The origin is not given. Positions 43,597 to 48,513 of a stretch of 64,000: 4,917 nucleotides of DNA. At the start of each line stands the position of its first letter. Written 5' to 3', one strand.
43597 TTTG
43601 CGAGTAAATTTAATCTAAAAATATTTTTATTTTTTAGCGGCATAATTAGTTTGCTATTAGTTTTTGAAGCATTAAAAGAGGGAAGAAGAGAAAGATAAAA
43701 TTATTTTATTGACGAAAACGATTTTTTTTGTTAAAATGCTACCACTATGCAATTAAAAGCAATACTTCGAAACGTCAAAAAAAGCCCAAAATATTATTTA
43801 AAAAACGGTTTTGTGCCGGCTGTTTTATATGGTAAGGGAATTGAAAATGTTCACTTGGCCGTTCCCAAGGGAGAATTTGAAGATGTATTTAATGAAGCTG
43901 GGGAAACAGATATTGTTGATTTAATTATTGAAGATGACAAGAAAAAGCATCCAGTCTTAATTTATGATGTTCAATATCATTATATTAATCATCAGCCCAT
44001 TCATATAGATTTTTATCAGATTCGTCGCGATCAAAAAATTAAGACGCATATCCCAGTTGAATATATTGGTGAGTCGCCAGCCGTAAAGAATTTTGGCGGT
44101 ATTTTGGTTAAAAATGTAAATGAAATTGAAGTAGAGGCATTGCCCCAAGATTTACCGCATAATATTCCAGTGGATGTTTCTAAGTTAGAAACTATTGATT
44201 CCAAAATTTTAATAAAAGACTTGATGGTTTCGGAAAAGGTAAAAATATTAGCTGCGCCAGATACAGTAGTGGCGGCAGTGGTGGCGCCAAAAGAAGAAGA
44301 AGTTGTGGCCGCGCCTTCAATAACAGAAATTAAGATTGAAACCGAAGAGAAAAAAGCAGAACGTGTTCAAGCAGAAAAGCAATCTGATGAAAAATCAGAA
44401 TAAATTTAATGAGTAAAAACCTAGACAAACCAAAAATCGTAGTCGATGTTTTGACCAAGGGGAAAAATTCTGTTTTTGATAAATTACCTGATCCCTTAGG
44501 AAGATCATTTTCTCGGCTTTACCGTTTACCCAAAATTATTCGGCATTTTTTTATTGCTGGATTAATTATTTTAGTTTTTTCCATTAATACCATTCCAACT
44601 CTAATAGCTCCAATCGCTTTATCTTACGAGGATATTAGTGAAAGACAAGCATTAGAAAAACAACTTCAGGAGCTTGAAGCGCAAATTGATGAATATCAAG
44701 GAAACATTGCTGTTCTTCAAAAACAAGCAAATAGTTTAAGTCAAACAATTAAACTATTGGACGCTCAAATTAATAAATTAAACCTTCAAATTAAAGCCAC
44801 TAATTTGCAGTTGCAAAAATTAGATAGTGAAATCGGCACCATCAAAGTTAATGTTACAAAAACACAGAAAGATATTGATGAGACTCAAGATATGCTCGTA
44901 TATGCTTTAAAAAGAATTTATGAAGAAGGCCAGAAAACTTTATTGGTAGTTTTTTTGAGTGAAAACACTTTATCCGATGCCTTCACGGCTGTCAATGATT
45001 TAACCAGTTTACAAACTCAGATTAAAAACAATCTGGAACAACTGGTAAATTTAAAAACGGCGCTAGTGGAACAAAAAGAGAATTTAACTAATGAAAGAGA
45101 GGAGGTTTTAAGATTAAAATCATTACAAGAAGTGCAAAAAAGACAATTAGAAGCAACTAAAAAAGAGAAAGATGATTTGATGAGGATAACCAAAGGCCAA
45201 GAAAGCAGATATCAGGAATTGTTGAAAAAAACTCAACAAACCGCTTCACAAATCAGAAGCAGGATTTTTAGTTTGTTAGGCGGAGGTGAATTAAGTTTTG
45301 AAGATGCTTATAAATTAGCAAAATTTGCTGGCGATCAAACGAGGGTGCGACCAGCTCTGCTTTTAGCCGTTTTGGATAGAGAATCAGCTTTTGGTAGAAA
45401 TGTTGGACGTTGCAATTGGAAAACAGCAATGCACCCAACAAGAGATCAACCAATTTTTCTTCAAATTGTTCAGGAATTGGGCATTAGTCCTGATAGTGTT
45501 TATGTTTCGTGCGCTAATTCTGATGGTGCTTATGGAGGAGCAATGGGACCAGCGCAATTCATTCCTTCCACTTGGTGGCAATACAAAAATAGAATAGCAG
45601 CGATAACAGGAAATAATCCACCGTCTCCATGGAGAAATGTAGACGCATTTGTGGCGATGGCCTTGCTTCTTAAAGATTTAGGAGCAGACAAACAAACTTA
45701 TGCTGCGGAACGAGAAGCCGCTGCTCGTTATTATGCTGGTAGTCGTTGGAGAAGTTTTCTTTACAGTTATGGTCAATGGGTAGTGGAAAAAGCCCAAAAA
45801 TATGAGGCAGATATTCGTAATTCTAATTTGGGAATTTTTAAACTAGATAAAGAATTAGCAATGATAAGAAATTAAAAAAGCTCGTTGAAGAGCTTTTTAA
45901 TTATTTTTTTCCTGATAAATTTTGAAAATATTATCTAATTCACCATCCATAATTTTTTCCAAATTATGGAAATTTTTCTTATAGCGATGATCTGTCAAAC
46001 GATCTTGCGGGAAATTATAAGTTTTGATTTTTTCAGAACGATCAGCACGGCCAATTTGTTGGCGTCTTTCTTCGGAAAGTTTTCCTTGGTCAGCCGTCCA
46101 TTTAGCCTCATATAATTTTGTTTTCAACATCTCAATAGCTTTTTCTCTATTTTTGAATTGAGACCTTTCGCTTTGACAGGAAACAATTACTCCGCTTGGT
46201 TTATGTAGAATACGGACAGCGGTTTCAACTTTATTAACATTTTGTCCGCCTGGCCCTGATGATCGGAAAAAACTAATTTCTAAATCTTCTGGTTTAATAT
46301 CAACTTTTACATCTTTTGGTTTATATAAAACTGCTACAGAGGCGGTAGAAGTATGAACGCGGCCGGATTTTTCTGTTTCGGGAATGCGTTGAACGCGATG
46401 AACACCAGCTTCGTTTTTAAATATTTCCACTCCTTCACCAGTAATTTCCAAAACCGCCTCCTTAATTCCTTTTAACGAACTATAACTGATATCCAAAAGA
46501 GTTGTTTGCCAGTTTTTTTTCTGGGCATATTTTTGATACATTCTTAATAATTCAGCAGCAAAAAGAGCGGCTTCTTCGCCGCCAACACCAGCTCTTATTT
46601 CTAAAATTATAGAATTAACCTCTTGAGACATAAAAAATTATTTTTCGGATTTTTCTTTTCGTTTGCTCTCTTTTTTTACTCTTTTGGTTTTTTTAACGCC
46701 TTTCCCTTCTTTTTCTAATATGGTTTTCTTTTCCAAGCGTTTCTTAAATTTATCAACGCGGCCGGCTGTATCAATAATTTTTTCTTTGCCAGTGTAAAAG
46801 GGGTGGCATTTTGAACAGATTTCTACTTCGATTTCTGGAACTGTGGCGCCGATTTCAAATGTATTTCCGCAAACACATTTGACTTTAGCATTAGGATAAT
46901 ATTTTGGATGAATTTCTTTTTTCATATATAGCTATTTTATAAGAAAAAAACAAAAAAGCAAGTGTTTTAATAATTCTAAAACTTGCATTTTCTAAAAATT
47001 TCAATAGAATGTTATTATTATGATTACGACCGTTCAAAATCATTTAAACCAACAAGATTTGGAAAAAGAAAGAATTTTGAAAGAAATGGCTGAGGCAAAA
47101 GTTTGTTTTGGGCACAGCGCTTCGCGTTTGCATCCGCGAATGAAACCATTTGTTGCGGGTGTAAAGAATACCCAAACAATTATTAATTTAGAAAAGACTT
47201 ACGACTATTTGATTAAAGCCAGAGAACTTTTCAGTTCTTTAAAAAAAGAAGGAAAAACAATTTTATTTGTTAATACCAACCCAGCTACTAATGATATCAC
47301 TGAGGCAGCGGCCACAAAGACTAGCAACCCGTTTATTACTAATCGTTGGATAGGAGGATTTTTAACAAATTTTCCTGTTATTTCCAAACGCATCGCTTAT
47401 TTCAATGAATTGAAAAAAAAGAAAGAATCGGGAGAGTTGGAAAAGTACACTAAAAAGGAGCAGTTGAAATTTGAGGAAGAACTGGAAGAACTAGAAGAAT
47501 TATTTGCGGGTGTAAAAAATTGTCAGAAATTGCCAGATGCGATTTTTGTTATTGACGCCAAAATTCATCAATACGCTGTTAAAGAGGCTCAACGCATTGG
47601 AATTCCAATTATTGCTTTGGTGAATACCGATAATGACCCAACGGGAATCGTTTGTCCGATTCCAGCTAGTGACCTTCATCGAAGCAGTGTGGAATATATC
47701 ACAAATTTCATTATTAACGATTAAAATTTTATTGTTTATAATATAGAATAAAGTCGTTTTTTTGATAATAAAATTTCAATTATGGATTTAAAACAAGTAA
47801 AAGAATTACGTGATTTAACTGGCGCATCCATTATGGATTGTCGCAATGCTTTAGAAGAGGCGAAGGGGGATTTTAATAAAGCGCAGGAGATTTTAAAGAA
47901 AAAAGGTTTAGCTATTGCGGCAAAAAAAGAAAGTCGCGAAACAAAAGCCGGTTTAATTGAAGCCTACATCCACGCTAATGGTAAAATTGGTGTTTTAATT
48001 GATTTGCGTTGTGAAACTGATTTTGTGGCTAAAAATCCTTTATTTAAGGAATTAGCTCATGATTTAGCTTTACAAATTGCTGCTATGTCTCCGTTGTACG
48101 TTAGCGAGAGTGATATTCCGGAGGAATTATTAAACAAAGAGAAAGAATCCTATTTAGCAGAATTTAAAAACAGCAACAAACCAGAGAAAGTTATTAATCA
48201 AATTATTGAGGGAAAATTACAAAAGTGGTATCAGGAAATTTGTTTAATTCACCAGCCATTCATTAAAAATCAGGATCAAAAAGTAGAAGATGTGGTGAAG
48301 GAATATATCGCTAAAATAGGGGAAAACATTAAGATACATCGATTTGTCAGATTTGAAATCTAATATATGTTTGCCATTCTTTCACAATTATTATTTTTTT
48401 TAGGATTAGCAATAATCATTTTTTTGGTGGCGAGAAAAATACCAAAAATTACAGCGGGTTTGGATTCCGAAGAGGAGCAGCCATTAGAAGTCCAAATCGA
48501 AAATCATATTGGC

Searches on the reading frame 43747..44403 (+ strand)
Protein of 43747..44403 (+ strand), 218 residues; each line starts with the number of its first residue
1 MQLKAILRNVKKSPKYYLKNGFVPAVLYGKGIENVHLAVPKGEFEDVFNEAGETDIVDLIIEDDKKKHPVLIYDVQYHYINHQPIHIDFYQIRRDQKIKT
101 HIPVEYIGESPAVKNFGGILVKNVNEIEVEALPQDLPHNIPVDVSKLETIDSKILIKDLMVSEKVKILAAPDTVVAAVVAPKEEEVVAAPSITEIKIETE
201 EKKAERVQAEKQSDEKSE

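Call 36: search_protein_families(library=pfam, proteins=[window:43747-44403:+], max_evalue=0.000001)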
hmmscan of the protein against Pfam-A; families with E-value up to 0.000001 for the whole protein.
window:43747-44403:+ (218 aa): 2 families
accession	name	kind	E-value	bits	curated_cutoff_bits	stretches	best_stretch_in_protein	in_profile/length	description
PF14693.11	Ribosomal_TL5_C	-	2.4e-22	79.5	27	1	97-182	1-84/84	Ribosomal protein TL5, C-terminal domain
PF01386.24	Ribosomal_L25p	-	3.5e-19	69.5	23.6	1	3-89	1-82/82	Ribosomal L25p family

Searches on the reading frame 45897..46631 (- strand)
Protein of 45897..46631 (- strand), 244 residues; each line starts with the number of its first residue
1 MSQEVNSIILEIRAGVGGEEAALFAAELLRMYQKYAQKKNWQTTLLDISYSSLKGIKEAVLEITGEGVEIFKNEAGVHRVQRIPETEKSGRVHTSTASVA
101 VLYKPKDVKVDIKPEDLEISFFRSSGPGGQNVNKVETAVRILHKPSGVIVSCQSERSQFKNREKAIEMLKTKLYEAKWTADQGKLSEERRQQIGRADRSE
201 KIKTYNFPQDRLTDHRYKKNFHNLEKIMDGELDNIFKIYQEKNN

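Call 36: search_protein_families(library=pfam, proteins=[window:45897-46631:-], max_evalue=0.000001)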
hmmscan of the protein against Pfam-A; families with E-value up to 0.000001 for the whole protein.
window:45897-46631:- (244 aa): 2 families
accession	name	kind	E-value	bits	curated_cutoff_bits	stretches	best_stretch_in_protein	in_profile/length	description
PF00472.26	RF-1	-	3e-41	140.5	35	1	107-216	2-116/116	RF-1 domain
PF03462.23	PCRF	-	1.1e-40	140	24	1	5-99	99-194/194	PCRF domain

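Call 79: search_protein_families(library=ncbifam, proteins=[window:45897-46631:-], max_evalue=0.00001)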
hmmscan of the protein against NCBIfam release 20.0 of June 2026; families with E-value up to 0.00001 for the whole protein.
window:45897-46631:- (244 aa): 5 families
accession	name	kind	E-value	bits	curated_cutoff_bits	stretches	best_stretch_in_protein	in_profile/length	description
NF001859.2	PRK00591.1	equivalog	2.6e-104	349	400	1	5-241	103-340/347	peptide chain release factor 1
TIGR00019.1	prfA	equivalog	2.4e-101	339.2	423.25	1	6-240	112-347/361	peptide chain release factor 1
TIGR00020.2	prfB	exception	2e-69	234.3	370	1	5-238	115-350/353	peptide chain release factor 2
TIGR03072.1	release_prfH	equivalog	1.3e-26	93.4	166.65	1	8-206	1-196/200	peptide chain release factor H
NF006718.0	PRK09256.1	equivalog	2.2e-15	56.6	100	1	109-142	9-42/140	alternative ribosome rescue aminoacyl-tRNA hydrolase ArfB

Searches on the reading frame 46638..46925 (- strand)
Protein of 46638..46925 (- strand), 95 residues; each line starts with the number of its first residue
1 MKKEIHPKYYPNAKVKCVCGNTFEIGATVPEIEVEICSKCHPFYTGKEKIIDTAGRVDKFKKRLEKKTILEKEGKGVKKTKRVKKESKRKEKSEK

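Call 36: search_protein_families(library=pfam, proteins=[window:46638-46925:-], max_evalue=0.000001)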
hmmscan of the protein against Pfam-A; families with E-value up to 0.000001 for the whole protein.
window:46638-46925:- (95 aa): 1 family
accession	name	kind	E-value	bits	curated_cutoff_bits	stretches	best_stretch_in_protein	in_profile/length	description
PF01197.23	Ribosomal_L31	-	1.1e-30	106.1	27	1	1-64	1-64/65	Ribosomal protein L31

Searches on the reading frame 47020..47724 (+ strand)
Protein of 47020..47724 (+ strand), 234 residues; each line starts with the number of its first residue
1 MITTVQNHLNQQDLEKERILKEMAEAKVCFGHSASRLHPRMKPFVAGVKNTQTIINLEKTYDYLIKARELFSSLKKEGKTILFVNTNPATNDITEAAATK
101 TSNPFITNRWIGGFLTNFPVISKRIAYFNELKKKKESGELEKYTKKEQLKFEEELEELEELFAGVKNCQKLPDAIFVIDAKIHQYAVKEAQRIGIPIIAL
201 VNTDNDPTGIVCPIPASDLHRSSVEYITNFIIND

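Call 36: search_protein_families(library=pfam, proteins=[window:47020-47724:+], max_evalue=0.000001)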
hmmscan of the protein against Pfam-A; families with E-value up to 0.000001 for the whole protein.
window:47020-47724:+ (234 aa): 1 family
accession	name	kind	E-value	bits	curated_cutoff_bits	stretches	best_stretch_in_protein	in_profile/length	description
PF00318.25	Ribosomal_S2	-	4.1e-63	213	26.1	1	24-231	2-209/216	Ribosomal protein S2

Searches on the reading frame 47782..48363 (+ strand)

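Call 36: search_protein_families(library=pfam, proteins=[window:47782-48363:+], max_evalue=0.000001)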
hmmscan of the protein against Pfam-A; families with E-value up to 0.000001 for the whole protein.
window:47782-48363:+ (193 aa): 1 family
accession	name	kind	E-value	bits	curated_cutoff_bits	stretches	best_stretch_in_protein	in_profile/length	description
PF00889.24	EF_TS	-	3.3e-39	135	27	1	53-193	76-202/204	Elongation factor TS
